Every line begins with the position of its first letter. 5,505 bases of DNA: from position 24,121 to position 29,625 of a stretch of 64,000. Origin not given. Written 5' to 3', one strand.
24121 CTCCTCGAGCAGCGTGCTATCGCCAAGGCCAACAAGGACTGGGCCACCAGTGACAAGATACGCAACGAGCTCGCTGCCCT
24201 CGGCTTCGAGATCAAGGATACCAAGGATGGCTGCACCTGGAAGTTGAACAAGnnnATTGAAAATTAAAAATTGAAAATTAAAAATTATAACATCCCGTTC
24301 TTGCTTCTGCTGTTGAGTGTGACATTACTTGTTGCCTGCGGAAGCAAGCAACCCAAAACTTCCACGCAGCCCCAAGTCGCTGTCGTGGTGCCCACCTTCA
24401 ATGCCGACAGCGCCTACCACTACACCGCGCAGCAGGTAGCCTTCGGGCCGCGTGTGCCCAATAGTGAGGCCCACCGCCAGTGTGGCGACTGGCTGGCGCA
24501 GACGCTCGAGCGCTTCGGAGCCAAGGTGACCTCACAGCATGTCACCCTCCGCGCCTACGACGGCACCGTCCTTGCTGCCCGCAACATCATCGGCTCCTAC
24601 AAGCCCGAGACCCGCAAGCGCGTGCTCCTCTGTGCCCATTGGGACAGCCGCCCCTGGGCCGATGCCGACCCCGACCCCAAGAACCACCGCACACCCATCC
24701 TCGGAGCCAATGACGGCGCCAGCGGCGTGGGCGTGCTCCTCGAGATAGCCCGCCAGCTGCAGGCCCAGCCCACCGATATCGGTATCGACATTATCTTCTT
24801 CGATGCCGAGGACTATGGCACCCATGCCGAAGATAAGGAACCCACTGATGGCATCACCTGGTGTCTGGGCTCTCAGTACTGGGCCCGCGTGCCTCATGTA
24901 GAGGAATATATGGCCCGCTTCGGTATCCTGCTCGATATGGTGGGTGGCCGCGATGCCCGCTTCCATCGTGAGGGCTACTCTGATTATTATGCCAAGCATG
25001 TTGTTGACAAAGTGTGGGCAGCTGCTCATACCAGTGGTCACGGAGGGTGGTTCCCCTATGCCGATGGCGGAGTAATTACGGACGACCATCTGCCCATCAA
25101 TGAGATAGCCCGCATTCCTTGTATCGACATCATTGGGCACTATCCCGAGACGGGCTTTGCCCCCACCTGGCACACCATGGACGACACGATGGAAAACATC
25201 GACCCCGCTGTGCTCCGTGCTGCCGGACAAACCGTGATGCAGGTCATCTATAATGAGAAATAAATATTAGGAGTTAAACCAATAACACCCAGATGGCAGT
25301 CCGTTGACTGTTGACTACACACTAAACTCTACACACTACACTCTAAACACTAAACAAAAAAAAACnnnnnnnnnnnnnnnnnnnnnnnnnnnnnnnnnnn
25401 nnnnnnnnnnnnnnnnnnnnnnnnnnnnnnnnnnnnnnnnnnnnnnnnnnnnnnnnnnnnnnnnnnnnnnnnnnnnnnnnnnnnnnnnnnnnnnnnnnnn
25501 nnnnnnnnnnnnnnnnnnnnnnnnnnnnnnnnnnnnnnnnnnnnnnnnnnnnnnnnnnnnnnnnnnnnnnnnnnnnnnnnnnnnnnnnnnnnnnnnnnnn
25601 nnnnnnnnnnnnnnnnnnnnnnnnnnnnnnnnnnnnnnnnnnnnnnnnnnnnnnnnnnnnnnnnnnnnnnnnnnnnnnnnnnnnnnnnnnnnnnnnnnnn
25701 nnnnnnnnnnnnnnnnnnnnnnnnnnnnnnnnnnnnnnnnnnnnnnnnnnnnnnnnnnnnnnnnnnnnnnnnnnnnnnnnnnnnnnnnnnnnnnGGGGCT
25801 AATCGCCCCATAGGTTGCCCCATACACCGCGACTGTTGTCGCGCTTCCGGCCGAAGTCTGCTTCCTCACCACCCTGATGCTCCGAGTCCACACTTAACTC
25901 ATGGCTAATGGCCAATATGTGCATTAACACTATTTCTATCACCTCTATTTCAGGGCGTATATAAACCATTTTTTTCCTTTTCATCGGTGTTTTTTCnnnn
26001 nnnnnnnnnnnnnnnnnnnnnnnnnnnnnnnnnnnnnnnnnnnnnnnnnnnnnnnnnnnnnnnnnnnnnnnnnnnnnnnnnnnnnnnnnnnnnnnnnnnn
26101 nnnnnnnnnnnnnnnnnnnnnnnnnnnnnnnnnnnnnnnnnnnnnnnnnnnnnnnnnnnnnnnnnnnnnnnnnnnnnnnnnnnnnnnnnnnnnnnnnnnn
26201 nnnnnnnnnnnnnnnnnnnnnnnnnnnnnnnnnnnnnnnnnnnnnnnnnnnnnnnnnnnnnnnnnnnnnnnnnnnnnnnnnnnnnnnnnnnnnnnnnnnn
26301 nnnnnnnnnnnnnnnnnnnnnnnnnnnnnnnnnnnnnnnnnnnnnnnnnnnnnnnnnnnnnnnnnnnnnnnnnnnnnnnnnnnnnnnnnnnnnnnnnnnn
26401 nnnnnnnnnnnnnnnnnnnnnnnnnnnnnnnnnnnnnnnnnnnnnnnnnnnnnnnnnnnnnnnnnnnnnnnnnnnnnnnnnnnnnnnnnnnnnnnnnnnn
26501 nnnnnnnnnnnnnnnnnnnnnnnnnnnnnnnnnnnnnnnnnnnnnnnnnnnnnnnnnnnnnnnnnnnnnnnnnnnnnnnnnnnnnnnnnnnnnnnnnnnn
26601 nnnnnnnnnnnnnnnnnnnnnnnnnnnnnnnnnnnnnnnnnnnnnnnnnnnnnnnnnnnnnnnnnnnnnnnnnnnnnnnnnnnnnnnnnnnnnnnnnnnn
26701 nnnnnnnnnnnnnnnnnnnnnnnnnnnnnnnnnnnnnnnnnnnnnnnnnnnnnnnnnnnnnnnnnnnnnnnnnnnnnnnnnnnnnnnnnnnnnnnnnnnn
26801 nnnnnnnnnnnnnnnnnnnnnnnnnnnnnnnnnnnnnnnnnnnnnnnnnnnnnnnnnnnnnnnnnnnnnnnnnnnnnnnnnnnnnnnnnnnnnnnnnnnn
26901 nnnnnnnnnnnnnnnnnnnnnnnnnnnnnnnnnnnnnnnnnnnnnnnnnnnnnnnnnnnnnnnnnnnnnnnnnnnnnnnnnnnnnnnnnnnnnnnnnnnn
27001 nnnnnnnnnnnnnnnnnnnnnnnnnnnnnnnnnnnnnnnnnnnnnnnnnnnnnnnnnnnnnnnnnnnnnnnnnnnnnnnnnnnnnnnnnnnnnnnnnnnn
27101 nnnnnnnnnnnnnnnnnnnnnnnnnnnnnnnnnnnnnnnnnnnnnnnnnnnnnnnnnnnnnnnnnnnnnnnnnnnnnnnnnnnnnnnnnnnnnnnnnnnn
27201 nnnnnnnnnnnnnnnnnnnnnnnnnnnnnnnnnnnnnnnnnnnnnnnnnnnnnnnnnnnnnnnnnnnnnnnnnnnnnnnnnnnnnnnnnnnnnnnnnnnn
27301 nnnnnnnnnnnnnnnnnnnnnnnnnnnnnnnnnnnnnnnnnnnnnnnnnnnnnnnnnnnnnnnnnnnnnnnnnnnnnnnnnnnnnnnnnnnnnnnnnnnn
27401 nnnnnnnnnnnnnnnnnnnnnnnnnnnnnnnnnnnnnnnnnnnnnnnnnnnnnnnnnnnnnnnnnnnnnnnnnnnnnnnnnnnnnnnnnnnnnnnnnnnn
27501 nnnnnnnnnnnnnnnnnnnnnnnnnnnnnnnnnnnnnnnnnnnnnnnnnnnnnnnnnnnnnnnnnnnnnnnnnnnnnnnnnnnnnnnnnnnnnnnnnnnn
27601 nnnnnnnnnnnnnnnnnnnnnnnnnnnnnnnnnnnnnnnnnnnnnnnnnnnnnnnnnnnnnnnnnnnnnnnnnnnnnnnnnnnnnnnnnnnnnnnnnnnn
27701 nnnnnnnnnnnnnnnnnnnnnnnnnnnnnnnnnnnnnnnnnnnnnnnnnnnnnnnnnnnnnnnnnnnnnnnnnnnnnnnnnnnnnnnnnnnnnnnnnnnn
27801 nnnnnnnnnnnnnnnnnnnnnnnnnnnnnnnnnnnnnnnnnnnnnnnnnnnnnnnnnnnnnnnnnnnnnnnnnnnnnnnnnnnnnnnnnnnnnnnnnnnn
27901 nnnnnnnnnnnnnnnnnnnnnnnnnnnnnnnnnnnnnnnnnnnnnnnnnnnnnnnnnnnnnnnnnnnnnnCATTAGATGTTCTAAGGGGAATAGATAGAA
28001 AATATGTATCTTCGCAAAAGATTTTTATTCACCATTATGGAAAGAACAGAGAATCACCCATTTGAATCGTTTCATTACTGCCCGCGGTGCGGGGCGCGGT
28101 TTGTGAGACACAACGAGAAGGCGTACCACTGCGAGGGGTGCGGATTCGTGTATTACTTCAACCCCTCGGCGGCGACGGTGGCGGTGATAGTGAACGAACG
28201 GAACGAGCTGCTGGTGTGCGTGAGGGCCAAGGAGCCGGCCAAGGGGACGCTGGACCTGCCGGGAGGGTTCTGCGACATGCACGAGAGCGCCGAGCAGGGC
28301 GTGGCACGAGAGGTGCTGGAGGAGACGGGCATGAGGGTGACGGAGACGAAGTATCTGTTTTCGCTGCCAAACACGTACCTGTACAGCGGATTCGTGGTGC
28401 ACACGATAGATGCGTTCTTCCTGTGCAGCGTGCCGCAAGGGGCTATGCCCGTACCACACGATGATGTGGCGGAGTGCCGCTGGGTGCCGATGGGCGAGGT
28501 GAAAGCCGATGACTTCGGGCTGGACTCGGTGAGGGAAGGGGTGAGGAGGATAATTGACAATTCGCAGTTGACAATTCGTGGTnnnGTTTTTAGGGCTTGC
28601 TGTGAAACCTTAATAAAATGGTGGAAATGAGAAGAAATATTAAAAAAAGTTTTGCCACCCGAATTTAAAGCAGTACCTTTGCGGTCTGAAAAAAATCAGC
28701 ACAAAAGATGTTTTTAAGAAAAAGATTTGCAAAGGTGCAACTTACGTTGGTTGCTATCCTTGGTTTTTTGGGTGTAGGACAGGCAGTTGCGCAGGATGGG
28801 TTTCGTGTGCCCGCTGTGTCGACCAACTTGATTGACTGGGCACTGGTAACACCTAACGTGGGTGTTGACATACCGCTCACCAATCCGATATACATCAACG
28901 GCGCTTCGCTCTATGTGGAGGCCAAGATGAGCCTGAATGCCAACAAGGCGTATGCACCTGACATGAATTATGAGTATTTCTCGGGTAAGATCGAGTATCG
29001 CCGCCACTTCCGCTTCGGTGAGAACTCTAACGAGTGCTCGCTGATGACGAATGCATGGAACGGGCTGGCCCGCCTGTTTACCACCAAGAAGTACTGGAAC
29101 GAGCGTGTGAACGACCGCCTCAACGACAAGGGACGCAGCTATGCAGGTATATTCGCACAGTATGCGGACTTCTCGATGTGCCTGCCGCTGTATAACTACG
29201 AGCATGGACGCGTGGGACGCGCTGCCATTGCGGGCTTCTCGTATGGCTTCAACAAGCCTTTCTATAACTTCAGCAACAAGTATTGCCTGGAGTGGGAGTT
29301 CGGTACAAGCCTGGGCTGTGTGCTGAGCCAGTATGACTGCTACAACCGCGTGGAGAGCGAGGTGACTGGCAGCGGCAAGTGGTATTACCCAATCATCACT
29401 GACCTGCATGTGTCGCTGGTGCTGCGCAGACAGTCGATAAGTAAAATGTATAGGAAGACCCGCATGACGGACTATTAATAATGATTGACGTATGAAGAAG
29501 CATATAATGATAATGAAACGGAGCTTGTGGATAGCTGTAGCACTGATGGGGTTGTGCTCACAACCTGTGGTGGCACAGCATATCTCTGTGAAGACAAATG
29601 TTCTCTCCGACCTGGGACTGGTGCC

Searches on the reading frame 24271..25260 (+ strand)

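Call 11: search_protein_families(library=pfam, proteins=[window:24271-25260:+], max_evalue=0.01)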
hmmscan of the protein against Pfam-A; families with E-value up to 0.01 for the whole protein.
window:24271-25260:+ (330 aa): 1 family
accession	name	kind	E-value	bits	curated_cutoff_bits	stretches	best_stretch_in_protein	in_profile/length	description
PF04389.22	Peptidase_M28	-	1.4e-37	129.8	21.3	1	105-325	1-192/193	Peptidase family M28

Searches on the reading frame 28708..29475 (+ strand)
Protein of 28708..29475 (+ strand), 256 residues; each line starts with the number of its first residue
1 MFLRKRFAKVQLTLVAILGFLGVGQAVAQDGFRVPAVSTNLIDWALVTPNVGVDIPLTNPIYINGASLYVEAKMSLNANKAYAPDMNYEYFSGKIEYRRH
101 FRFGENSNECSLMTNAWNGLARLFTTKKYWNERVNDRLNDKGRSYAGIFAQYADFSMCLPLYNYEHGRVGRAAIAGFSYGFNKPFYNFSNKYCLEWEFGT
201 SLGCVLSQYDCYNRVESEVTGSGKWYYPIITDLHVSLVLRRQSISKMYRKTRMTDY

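Call 11: search_protein_families(library=pfam, proteins=[window:28708-29475:+], max_evalue=0.01)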
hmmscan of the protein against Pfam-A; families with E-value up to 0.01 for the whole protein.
window:28708-29475:+ (256 aa): 1 family
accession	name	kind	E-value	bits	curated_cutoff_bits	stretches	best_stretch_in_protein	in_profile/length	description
PF12099.14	DUF3575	-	2.2e-11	43.8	21.1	1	28-238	15-174/177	Protein of unknown function (DUF3575)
